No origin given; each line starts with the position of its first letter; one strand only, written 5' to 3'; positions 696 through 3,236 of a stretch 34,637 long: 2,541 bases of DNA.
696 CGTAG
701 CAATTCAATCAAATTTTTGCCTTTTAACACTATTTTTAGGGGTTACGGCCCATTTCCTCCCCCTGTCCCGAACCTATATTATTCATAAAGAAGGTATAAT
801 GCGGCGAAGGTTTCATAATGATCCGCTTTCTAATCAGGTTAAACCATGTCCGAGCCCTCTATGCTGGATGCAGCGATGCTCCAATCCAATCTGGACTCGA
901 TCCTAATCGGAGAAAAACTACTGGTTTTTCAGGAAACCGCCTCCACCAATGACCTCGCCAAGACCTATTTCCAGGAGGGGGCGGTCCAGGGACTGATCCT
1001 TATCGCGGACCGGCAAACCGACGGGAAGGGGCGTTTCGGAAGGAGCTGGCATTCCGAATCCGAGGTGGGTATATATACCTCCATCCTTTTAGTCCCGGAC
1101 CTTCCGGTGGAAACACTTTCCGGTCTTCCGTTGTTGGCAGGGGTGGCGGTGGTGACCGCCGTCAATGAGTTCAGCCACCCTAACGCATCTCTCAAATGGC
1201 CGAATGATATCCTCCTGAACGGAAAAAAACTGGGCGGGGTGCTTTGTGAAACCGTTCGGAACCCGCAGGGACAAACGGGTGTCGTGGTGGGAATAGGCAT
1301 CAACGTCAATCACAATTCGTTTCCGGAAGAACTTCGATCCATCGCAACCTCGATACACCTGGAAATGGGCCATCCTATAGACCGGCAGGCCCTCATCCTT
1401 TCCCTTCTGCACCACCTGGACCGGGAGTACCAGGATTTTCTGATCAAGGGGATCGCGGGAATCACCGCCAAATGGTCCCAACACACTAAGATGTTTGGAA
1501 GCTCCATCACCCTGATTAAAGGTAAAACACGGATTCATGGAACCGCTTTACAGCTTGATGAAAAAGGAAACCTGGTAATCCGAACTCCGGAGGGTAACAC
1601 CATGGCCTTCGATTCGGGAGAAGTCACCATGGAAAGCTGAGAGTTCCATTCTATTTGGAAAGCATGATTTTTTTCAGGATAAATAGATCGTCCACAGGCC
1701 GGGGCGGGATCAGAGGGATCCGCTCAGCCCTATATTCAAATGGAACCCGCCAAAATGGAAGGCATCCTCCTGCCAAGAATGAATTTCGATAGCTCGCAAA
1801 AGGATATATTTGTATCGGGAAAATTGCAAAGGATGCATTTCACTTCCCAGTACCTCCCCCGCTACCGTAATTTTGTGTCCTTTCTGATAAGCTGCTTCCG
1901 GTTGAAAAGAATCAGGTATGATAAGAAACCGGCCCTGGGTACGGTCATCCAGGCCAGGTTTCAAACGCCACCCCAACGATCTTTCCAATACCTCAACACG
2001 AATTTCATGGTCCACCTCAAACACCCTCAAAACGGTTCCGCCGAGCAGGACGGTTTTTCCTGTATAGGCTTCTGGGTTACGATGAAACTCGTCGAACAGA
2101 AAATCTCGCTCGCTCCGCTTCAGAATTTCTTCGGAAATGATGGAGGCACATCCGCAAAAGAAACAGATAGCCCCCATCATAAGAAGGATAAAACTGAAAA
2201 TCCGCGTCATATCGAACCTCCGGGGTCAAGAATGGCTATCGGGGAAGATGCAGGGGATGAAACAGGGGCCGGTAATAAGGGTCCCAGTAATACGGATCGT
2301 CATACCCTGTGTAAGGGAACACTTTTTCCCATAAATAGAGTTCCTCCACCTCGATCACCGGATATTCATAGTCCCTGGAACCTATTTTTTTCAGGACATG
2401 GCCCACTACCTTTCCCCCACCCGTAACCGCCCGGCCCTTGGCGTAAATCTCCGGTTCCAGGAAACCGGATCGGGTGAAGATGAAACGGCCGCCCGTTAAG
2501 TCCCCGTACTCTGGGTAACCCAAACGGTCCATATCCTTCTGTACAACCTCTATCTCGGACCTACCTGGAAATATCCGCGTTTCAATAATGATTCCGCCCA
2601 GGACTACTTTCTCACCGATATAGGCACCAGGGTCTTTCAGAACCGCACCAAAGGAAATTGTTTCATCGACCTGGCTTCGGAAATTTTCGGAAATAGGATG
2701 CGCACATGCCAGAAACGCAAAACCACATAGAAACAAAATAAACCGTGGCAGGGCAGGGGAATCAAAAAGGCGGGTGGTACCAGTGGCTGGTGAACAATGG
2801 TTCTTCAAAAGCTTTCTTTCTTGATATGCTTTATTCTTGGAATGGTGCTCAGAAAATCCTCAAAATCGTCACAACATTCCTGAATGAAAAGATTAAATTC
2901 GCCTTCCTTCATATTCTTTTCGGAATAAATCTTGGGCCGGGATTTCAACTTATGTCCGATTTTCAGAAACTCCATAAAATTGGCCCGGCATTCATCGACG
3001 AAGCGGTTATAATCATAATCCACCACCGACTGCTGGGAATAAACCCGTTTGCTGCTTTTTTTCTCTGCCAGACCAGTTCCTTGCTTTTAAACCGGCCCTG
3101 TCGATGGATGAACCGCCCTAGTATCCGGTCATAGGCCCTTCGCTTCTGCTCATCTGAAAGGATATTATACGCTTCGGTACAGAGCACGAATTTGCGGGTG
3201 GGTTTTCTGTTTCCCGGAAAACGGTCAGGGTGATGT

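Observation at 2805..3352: J-domain gene with an apparent -1 frameshift at an A7 tract, heading an operon with two tandem Slp lipoprotein paralogs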

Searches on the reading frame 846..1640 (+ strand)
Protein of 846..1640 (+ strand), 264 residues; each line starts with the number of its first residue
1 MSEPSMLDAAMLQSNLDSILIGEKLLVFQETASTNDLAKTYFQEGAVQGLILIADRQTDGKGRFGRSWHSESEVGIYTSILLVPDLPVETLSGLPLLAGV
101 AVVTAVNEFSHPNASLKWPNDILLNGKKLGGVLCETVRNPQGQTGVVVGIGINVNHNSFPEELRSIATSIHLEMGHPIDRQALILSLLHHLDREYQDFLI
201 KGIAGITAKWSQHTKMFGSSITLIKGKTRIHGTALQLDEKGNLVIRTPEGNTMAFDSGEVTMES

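Call 6: search_protein_families(library=pfam, max_evalue=0.1, proteins=[window:846-1640:+])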
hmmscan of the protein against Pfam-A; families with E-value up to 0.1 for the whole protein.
window:846-1640:+ (264 aa): 3 families
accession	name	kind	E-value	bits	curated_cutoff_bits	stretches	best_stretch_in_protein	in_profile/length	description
PF03099.24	BPL_LplA_LipB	-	1.7e-20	73.7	21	1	31-153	5-133/133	Biotin/lipoate A/B protein ligase family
PF16917.10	BPL_LplA_LipB_2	-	4.1e-08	33.4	27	1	70-211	36-182/183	Biotin/lipoate A/B protein ligase family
PF02237.23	BPL_C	-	3.2e-05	24.2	21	1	218-260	3-45/48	Biotin protein ligase C terminal domain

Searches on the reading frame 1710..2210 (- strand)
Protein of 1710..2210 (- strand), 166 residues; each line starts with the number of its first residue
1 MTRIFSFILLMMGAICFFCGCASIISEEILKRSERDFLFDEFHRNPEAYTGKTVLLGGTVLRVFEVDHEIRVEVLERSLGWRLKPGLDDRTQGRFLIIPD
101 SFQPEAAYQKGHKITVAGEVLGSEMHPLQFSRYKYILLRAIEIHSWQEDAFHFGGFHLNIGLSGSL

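Call 6: search_protein_families(library=pfam, max_evalue=0.1, proteins=[window:1710-2210:-])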
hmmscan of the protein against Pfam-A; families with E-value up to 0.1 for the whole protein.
window:1710-2210:- (166 aa): 1 family
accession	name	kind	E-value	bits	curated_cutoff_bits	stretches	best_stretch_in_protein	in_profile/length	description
PF03843.18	Slp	-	3.1e-26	92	22.5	1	20-148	3-130/153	Outer membrane lipoprotein Slp family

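Call 7: search_protein_families(library=ncbifam, max_evalue=0.1, proteins=[window:1710-2210:-])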
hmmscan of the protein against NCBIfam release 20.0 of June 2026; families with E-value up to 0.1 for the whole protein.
window:1710-2210:- (166 aa): 2 families
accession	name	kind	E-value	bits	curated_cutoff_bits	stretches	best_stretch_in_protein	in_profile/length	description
TIGR00752.1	slp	superfamily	1.1e-13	51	88.45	1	10-147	6-143/182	Slp family lipoprotein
TIGR03943.1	TIGR03943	equivalog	0.025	13.9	88.8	0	30-62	109-143/221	TIGR03943 family putative permease subunit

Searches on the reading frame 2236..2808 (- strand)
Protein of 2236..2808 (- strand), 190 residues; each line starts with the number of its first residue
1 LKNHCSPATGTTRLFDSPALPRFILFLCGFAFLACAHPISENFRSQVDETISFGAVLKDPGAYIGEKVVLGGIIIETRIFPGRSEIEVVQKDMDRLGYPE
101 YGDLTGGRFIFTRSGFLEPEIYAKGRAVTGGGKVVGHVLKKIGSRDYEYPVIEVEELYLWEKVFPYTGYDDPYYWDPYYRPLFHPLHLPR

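Call 6: search_protein_families(library=pfam, max_evalue=0.1, proteins=[window:2236-2808:-])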
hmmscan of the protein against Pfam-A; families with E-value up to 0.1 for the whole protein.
window:2236-2808:- (190 aa): 1 family
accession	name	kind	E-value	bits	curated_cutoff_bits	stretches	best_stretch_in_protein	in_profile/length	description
PF03843.18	Slp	-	5.2e-37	127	22.5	1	34-179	3-147/153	Outer membrane lipoprotein Slp family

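Call 7: search_protein_families(library=ncbifam, max_evalue=0.1, proteins=[window:2236-2808:-])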
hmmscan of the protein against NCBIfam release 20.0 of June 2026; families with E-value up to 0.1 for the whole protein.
window:2236-2808:- (190 aa): 1 family
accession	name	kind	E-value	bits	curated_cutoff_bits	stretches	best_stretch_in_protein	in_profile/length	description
TIGR00752.1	slp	superfamily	4.4e-18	65.3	88.45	1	30-162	13-144/182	Slp family lipoprotein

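Call 9: find_encoding_contigs(protein=window:2236-2808:-, flank=6000, max_places=10)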
Protein window:2236-2808:- (190 aa): no gene with exactly this product is on record in the collection.
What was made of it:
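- Tried and rejected: Nothing on record (call 9).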

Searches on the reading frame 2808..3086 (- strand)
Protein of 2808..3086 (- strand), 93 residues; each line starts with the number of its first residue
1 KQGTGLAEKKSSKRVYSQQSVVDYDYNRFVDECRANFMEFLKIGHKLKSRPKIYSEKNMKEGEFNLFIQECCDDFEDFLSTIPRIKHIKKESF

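Call 8: find_homologous_proteins(query=window:2808-3056:-, max_evalue=0.01)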
Query seq(83 aa) (83 aa): 2 proteins with E <= 0.01 among 2 candidates.
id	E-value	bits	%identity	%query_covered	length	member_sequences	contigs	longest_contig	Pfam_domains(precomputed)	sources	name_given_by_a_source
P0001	9.4e-42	158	99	87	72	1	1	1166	-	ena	-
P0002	1.7e-29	119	100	67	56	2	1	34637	-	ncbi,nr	ncbi:MAG: hypothetical protein VX667_04630 [Nitrospinota bacterium]|nr:hypothetical protein [Nitrosp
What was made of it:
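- The source record annotates a 56-aa hypothetical protein in the second frame (call 8).
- Tried and rejected: It returned only two fragments (call 8).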

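Call 11: find_encoding_contigs(protein=P0001, flank=6000, max_places=10)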
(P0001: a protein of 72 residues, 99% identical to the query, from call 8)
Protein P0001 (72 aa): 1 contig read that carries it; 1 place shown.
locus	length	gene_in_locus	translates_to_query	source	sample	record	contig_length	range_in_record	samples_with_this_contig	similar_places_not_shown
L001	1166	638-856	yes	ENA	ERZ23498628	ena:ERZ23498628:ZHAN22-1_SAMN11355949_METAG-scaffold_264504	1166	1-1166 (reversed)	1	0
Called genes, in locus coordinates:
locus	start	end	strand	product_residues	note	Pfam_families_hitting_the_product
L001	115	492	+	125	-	-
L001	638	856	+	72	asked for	-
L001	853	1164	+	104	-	?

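Call 22: search_protein_representatives(protein=window:2808-3086:-)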
Query: 93 residues. Proteins with E-value up to 0.001 (for the whole library): 12; up to 1e-10: 7; up to 1e-30: 0. The best 12 are listed.
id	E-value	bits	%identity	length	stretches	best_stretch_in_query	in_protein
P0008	7.0e-21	90.2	52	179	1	8-87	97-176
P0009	3.2e-18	81.7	47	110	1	8-86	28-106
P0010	7.8e-18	80.5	47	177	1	9-86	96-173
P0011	1.8e-12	63.3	40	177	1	9-85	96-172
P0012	1.5e-11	60.4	36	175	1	9-85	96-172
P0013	4.5e-11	58.9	58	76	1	22-76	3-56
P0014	5.1e-11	58.7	39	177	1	3-87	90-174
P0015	9.4e-10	54.6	36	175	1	9-89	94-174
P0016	1.4e-06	44.5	48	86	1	21-70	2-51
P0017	1.7e-05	41.1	40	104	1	8-77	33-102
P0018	5.2e-05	39.5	36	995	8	63-87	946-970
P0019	1.7e-04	37.8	30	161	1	6-86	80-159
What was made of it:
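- In the representative search, the 8 full-length relatives (of 12 hits) place this domain at about residues 80-176 of proteins of about 161-179 aa (call 22).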

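Call 43: list_cluster_members(proteins=[P0003, P0004, P0020, P0008, P0010, P0011, P0012, P0014, P0015, P0021])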
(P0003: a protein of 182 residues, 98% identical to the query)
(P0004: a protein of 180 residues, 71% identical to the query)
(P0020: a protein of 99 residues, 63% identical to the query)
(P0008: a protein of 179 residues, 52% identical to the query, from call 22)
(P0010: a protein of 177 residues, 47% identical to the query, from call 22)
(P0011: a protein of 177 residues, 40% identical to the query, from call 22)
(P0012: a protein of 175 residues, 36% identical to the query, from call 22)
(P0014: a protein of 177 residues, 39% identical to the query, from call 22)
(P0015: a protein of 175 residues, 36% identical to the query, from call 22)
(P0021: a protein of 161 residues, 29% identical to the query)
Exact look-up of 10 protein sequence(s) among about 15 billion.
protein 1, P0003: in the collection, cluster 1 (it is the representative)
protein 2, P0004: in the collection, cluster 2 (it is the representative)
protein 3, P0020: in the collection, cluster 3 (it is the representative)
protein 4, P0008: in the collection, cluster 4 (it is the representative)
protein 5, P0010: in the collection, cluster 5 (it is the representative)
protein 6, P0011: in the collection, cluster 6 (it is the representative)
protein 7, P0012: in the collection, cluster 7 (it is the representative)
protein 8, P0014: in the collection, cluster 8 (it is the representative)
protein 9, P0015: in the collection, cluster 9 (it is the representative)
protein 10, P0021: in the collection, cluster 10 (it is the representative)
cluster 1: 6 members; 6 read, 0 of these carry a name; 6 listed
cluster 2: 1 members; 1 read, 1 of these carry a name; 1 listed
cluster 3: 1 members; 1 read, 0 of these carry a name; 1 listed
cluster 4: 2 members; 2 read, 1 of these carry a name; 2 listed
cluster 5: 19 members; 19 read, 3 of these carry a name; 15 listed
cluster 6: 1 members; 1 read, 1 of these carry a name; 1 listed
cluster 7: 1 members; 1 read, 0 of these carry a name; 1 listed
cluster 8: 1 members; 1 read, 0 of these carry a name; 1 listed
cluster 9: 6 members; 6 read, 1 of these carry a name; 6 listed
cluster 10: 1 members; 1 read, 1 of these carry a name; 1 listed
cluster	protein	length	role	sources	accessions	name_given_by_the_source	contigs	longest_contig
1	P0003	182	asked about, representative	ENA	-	-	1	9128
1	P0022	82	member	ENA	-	-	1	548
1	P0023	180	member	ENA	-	-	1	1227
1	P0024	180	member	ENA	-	-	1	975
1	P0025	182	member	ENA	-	-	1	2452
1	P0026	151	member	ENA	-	-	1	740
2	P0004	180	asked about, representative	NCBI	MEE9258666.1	MAG: J domain-containing protein [Nitrospinaceae bacterium]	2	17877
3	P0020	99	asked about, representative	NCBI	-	-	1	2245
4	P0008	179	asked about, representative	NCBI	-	-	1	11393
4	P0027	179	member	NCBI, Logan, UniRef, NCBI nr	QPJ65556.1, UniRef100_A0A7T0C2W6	MAG: DnaJ domain-containing protein [Candidatus Nitrohelix vancouverensis] | DnaJ domain-containing protein n=1 Tax=Candidatus Nitrohelix vancouverensis TaxID=2705534 ...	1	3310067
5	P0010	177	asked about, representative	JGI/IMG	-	DnaJ-class molecular chaperone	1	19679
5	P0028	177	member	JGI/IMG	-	DnaJ-class molecular chaperone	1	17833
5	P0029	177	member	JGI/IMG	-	DnaJ-class molecular chaperone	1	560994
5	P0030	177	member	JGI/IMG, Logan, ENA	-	-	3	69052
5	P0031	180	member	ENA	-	-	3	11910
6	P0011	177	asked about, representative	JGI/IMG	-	curved DNA-binding protein CbpA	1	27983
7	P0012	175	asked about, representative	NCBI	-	-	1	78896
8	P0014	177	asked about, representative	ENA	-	-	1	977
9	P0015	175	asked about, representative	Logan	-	-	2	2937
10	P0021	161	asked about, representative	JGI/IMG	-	curved DNA-binding protein CbpA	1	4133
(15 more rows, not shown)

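Call 47: find_encoding_contigs(protein=P0027, flank=6000, max_places=2)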
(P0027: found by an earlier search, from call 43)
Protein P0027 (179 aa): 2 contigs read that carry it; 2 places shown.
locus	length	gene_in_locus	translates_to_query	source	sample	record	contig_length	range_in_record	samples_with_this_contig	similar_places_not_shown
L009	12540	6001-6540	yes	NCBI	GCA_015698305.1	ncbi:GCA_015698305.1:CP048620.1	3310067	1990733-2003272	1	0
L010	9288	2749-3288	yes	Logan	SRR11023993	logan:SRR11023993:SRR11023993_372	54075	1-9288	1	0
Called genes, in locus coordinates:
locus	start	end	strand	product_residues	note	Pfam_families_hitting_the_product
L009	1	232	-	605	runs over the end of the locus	PF20695:UbiD_N, PF01977:UbiD, PF20696:UbiD_C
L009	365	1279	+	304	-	PF19300:BPD_transp_1_N (weak), PF00528:BPD_transp_1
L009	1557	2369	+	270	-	PF12911:OppC_N (weak), PF00528:BPD_transp_1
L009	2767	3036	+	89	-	-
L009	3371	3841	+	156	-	PF07603:Lcl_C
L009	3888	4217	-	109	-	-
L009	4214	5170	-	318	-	PF00226:DnaJ, PF01556:DnaJ_C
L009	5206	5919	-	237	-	-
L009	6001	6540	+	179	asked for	PF00226:DnaJ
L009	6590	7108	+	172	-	PF03843:Slp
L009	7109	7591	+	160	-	PF03843:Slp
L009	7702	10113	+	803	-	PF00672:HAMP (weak), PF00989:PAS (faint), PF00512:HisKA, PF02518:HATPase_c, PF14501:HATPase_c_5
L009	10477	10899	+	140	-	PF00072:Response_reg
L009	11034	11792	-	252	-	PF03099:BPL_LplA_LipB, PF16917:BPL_LplA_LipB_2 (weak), PF02237:BPL_C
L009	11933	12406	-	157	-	-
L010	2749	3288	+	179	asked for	PF00226:DnaJ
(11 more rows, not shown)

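Call 48: find_encoding_contigs(protein=P0019, flank=6000, max_places=2)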
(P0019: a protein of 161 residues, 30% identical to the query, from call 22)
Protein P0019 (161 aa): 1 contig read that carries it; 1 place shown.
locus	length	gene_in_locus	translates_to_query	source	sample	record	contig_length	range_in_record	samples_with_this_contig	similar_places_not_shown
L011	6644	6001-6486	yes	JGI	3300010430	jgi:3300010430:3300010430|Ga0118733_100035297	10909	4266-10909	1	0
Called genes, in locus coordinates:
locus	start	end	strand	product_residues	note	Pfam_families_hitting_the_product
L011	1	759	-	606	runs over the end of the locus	PF20695:UbiD_N, PF01977:UbiD, PF20696:UbiD_C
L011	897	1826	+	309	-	PF19300:BPD_transp_1_N (weak), PF00528:BPD_transp_1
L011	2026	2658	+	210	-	PF00528:BPD_transp_1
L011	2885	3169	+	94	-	-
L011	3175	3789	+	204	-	PF07603:Lcl_C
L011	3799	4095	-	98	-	-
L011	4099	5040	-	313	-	PF00226:DnaJ, PF01556:DnaJ_C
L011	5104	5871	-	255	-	-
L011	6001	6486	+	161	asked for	PF00226:DnaJ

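Call 71: find_encoding_contigs(protein=P0025, flank=3000, max_places=3)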
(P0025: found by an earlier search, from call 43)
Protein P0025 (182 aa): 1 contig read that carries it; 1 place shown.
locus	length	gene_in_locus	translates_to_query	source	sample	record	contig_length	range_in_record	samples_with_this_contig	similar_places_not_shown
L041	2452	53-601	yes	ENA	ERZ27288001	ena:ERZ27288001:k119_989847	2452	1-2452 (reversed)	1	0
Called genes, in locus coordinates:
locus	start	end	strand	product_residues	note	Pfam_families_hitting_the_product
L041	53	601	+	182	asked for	PF00226:DnaJ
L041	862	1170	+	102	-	PF03843:Slp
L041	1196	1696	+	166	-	PF03843:Slp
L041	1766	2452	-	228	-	?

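Call 72: find_encoding_contigs(protein=P0026, flank=3000, max_places=3)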
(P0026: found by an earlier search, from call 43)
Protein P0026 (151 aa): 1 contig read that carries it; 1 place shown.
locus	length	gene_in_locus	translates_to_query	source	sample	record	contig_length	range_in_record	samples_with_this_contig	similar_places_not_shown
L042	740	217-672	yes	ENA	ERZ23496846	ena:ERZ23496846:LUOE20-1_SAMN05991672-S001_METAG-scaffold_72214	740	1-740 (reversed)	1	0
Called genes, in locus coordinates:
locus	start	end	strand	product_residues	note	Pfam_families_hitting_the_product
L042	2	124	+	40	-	?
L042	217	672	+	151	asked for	PF00226:DnaJ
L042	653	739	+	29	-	?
